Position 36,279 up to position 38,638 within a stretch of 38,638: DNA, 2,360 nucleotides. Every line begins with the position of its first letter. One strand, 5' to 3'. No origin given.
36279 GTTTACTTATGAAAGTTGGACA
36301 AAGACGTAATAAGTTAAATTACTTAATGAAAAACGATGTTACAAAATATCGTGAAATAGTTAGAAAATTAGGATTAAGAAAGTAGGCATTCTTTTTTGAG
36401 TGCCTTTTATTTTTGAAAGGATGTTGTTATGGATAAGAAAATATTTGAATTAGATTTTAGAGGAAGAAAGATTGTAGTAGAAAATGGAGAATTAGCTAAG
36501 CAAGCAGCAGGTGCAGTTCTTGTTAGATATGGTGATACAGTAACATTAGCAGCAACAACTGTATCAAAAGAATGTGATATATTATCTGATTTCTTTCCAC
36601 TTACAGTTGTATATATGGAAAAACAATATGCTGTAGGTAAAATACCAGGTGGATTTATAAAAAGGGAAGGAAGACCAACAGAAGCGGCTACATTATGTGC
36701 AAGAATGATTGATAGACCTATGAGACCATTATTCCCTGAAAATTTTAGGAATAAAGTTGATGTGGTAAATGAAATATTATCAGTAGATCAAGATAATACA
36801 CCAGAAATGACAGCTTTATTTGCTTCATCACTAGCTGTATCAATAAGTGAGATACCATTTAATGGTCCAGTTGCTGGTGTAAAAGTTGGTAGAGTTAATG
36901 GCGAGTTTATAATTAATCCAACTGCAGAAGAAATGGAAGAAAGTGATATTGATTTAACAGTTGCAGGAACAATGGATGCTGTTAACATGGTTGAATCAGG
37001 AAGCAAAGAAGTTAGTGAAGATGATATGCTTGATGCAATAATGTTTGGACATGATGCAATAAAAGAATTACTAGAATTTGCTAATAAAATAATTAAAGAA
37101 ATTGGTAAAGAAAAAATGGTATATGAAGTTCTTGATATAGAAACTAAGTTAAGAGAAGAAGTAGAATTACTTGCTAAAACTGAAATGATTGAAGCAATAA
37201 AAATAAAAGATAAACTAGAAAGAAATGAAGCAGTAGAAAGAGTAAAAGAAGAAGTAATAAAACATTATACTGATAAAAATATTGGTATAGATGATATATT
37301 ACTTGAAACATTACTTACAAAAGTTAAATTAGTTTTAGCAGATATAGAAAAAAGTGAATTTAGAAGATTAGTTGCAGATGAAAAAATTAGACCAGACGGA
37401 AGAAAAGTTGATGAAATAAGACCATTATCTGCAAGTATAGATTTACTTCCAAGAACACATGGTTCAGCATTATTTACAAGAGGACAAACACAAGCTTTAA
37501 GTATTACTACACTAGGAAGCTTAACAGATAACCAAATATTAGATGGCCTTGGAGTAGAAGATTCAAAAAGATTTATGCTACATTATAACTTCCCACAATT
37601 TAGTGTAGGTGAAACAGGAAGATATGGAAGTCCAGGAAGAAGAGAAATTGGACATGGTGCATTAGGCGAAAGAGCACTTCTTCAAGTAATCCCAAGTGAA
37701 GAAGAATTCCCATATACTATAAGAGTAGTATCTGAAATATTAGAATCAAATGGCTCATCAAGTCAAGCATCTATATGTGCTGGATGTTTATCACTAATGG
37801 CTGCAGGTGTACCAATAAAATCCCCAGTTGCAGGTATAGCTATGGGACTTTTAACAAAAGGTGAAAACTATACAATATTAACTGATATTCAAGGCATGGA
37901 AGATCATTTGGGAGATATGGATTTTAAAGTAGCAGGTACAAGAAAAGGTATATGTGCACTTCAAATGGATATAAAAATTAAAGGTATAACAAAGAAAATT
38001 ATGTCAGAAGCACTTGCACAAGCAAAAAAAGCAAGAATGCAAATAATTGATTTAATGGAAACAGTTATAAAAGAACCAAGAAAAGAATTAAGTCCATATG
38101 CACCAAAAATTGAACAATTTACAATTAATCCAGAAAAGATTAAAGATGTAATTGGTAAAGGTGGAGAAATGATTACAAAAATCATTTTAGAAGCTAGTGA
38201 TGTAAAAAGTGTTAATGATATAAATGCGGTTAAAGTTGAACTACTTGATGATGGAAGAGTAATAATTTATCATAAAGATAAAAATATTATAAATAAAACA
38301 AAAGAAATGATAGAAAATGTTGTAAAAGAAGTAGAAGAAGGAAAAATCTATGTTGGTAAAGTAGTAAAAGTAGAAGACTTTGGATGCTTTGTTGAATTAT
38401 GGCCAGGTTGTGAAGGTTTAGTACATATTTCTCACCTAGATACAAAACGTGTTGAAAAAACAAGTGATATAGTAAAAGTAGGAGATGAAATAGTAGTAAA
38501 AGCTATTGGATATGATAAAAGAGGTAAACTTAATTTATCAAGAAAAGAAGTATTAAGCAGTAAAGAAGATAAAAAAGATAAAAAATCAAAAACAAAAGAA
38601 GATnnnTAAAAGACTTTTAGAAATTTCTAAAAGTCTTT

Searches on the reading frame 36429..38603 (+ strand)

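Call 31: search_protein_families(library=pfam, proteins=[window:36429-38603:+], max_evalue=0.00001)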
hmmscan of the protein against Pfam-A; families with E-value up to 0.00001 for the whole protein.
window:36429-38603:+ (725 aa): 4 families
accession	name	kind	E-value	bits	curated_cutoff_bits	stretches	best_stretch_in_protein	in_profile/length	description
PF01138.27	RNase_PH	-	1.1e-49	168.6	25.5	2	329-462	1-130/130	3' exoribonuclease family, domain 1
PF03725.20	RNase_PH_C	-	3.2e-25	88.3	20.8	2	146-210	1-67/67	3' exoribonuclease family, domain 2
PF00575.29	S1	-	4.6e-15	56.2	22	1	635-706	2-74/74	S1 RNA binding domain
PF03726.19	PNPase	-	1.7e-10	41.7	24.6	1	241-326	2-81/81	Polyribonucleotide nucleotidyltransferase, RNA binding domain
